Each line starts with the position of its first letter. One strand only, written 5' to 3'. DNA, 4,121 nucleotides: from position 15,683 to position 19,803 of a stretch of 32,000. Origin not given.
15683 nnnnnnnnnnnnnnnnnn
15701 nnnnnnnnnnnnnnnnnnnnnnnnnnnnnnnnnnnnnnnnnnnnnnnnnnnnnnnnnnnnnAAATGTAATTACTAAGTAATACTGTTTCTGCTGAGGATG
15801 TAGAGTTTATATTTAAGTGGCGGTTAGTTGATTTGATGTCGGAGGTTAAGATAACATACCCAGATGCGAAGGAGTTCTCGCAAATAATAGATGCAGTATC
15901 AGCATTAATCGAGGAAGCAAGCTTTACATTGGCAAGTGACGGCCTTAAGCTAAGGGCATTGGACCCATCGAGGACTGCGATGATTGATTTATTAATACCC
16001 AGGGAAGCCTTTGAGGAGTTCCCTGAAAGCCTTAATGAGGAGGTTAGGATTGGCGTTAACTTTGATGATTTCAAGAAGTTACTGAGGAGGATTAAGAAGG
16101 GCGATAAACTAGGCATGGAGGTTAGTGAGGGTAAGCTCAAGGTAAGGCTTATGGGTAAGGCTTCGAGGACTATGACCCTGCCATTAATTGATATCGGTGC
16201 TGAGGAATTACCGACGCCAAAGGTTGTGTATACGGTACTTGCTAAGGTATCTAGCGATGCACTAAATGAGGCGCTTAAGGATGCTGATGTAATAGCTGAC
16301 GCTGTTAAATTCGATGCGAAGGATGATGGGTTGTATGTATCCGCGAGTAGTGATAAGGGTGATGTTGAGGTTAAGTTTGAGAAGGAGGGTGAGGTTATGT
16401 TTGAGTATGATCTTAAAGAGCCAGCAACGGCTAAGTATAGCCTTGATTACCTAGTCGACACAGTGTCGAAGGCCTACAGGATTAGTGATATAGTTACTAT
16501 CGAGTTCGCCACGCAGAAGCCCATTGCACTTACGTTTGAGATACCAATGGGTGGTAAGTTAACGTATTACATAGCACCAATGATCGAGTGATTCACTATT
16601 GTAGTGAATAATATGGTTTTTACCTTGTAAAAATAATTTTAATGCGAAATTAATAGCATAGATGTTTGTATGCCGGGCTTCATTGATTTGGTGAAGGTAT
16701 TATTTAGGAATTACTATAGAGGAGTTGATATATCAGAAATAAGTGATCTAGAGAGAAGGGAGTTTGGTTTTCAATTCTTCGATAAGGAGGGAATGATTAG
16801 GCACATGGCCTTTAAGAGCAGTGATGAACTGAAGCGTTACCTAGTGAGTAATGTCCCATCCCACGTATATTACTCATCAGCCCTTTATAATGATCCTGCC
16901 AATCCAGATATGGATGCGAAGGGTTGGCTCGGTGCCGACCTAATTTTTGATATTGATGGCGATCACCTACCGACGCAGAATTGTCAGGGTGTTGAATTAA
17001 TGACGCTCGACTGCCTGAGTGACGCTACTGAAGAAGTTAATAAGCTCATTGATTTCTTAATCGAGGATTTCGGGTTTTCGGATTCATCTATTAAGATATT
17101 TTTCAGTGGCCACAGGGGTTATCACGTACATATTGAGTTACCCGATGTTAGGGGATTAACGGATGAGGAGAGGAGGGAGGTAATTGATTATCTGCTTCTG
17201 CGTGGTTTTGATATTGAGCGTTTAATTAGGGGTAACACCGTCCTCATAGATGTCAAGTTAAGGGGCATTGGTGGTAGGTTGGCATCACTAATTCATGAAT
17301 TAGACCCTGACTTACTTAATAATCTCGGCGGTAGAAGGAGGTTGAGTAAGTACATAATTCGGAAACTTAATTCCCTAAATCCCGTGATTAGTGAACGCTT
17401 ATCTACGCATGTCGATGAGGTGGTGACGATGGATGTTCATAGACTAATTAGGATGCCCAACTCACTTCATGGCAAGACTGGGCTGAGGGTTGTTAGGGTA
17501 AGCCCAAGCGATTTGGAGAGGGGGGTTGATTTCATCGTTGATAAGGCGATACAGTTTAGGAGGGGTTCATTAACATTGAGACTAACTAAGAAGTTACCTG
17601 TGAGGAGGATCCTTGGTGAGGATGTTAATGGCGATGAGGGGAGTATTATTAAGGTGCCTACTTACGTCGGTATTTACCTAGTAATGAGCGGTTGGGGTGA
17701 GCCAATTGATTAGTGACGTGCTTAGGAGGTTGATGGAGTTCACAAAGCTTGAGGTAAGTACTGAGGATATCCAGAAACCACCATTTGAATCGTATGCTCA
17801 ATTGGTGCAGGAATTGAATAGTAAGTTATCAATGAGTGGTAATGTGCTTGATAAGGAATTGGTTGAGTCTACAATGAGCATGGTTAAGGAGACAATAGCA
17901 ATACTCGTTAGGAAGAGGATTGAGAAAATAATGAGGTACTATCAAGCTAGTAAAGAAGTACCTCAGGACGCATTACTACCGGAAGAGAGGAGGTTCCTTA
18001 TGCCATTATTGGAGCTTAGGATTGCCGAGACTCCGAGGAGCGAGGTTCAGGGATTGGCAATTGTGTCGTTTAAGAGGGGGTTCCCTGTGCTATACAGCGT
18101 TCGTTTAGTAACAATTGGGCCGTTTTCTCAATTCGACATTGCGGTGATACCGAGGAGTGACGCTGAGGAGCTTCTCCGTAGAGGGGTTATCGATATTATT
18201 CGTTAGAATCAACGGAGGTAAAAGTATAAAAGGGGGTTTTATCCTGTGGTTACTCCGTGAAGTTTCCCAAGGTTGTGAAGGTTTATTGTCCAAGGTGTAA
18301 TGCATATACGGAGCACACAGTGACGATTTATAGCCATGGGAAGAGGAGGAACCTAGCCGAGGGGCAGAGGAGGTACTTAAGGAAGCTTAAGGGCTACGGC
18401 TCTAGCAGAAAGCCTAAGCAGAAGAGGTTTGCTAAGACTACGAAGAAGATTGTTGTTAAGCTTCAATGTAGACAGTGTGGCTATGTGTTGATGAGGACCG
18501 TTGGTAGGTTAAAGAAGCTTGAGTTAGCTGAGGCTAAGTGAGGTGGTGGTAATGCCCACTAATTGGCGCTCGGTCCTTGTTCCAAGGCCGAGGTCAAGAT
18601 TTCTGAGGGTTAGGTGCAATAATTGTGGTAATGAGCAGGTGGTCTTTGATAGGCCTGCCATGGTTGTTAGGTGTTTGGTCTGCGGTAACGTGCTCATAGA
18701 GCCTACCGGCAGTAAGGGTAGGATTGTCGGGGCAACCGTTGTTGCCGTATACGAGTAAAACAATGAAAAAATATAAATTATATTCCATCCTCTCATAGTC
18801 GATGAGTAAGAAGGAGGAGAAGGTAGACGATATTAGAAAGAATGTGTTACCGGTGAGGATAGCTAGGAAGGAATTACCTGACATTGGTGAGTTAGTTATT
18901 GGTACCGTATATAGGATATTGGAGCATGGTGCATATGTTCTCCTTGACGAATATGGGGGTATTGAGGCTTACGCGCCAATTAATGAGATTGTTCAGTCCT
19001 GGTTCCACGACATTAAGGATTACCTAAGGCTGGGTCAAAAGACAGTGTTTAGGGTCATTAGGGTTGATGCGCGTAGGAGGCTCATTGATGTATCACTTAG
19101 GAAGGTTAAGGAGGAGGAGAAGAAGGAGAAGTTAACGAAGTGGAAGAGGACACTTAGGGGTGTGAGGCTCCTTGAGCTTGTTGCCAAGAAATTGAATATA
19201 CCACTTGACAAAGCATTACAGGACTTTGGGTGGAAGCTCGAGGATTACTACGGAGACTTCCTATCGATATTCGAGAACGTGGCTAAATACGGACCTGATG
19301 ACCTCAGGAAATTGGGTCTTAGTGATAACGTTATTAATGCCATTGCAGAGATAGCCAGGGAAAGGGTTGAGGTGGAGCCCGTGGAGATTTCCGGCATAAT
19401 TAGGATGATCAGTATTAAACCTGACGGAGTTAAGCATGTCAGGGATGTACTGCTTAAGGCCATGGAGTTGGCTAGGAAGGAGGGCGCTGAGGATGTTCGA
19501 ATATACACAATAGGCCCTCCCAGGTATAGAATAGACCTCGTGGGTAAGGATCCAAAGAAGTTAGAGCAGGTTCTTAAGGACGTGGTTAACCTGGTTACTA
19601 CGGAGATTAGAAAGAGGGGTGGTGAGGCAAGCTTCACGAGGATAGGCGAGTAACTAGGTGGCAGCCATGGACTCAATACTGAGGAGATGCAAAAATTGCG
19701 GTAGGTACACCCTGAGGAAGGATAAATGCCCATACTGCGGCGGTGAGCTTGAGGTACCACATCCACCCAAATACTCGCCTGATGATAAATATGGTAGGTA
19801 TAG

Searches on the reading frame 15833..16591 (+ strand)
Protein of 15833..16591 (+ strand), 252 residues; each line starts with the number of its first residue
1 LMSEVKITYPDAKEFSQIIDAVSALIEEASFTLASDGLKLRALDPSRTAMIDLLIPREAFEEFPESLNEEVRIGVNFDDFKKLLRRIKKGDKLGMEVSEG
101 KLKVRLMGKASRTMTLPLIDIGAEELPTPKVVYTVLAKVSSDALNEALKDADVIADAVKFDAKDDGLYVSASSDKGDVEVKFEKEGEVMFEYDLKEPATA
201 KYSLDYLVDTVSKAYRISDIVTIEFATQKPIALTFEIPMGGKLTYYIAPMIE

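Call 45: find_encoding_contigs(protein=window:15833-16591:+, flank=8000, max_places=10)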
Protein window:15833-16591:+ (252 aa): 3 contigs read that carry it; 3 places shown.
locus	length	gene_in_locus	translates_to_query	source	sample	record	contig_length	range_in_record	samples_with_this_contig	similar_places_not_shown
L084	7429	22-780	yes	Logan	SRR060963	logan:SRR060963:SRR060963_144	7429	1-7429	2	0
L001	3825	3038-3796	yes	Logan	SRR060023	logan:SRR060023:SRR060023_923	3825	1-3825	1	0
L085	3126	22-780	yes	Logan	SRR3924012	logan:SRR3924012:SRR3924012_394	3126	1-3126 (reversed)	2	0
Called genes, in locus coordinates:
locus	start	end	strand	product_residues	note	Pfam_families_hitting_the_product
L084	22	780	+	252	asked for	PF00705:PCNA_N, PF02747:PCNA_C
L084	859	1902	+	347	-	PF01896:DNA_primase_S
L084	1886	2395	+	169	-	-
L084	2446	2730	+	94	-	PF00935:Ribosomal_L44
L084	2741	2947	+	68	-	PF01667:Ribosomal_S27e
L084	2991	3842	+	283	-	PF00575:S1 (weak), PF07541:EIF_2_alpha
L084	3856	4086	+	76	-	PF04135:Nop10p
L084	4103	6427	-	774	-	PF02516:STT3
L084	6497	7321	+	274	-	PF01263:Aldose_epim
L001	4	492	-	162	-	-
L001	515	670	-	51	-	PF00832:Ribosomal_L39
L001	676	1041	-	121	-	PF01984:dsDNA_bind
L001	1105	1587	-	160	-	PF01090:Ribosomal_S19e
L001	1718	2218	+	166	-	PF06267:DUF1028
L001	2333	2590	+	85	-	PF08823:PG_binding_2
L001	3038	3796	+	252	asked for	PF00705:PCNA_N, PF02747:PCNA_C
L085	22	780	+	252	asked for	PF00705:PCNA_N, PF02747:PCNA_C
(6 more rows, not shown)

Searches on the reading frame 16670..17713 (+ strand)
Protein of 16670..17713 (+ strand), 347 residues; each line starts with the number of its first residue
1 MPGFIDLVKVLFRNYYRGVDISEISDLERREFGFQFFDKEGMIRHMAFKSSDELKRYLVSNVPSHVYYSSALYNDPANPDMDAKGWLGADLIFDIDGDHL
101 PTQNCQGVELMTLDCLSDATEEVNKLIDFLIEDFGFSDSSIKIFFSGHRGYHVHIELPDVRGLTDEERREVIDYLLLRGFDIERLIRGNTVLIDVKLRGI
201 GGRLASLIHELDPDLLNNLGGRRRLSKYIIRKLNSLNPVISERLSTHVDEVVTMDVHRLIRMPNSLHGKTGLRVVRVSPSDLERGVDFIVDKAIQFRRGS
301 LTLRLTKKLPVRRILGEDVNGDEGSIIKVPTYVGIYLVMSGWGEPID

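Call 19: search_protein_families(library=pfam, proteins=[window:16670-17713:+], max_evalue=0.001)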
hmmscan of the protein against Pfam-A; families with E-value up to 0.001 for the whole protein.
window:16670-17713:+ (347 aa): 1 family
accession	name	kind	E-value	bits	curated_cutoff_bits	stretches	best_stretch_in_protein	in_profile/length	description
PF01896.25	DNA_primase_S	-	1.2e-25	91.2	26.8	1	93-277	1-161/163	DNA primase small subunit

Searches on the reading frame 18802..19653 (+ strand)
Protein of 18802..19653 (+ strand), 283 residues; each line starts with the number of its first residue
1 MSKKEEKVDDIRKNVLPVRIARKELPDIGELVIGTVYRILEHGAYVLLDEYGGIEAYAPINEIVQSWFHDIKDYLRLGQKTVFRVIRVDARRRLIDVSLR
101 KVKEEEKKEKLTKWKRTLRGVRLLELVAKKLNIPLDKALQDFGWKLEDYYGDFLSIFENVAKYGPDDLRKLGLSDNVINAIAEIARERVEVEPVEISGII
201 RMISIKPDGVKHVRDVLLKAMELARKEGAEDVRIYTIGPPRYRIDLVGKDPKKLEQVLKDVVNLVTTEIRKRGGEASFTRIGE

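Call 19: search_protein_families(library=pfam, proteins=[window:18802-19653:+], max_evalue=0.001)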
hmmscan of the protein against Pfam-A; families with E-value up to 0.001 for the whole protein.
window:18802-19653:+ (283 aa): 2 families
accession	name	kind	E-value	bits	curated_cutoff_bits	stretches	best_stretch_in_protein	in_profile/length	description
PF07541.17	EIF_2_alpha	-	9e-29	100.2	22.8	1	139-250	2-113/114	Eukaryotic translation initiation factor 2 alpha subunit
PF00575.29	S1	-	3.6e-07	30.9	22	1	26-100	2-74/74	S1 RNA binding domain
